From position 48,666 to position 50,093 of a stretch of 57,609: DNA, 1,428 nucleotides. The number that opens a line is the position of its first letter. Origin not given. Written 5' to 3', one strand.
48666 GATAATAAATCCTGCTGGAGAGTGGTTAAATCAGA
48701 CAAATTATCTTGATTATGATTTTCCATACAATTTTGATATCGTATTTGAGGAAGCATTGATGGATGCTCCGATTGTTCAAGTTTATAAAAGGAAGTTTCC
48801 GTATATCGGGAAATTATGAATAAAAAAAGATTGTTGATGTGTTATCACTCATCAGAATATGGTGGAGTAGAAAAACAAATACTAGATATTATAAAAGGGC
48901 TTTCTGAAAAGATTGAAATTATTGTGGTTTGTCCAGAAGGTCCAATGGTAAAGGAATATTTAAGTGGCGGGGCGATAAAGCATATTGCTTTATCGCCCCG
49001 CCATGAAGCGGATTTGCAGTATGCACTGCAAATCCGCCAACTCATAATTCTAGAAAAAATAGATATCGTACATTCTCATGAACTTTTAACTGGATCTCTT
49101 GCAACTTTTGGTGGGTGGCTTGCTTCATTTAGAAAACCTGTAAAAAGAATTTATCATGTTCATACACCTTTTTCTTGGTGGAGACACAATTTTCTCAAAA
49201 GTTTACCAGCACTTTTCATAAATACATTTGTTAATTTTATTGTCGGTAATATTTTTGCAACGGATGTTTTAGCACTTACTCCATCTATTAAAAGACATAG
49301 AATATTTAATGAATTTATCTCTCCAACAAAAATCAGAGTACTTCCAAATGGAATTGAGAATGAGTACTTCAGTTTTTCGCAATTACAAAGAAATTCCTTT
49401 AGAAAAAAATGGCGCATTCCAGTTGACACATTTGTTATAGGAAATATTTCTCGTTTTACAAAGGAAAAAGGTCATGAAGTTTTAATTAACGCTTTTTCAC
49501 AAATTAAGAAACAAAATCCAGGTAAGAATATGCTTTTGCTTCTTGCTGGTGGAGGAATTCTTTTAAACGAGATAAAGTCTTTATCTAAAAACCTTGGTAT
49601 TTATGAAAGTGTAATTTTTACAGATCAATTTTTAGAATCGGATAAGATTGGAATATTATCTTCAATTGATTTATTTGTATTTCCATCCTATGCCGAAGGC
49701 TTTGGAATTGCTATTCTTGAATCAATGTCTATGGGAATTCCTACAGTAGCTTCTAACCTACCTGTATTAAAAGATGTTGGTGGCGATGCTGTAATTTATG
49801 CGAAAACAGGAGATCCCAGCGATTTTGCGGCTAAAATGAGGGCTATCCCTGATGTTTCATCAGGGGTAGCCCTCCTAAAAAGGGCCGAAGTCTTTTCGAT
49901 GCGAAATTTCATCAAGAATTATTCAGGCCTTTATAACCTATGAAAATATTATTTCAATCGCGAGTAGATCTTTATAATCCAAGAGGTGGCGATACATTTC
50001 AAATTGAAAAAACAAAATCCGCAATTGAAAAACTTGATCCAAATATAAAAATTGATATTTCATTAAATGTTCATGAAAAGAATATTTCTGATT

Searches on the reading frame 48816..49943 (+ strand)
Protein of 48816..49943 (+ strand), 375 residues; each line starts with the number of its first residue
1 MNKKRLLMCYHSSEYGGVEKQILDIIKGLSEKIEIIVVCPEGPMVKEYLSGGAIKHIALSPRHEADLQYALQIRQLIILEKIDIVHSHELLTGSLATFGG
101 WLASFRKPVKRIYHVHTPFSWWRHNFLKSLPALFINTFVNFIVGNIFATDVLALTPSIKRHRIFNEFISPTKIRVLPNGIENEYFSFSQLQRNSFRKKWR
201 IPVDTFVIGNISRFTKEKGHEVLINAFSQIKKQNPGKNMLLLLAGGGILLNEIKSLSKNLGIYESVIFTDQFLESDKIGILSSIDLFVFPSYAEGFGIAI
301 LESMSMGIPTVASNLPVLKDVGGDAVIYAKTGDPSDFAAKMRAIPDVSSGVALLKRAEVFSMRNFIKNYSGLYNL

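Call 3: search_protein_families(library=pfam, proteins=[window:48816-49943:+], max_evalue=0.01)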
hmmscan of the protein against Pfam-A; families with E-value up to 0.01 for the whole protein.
window:48816-49943:+ (375 aa): 6 families
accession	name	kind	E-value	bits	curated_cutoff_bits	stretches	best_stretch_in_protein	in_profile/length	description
PF00534.26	Glycos_transf_1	-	6.6e-30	104.3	26.4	1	192-343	2-154/172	Glycosyl transferases group 1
PF13692.12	Glyco_trans_1_4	-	2e-26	93.4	27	1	207-343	3-138/142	Glycosyl transferases group 1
PF13439.12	Glyco_transf_4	-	3.7e-19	69.8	28.5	1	15-181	1-167/170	Glycosyltransferase Family 4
PF13579.12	Glyco_trans_4_4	-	8.7e-12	46.1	29.7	1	16-179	1-158/158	Glycosyl transferase 4-like domain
PF13477.12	Glyco_trans_4_2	-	7.4e-05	23.4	23.4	1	25-116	16-107/139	Glycosyl transferase 4-like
PF20706.3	GT4-conflict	-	0.00029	20.4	26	1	281-314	279-312/385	Family 4 Glycosyltransferase in conflict systems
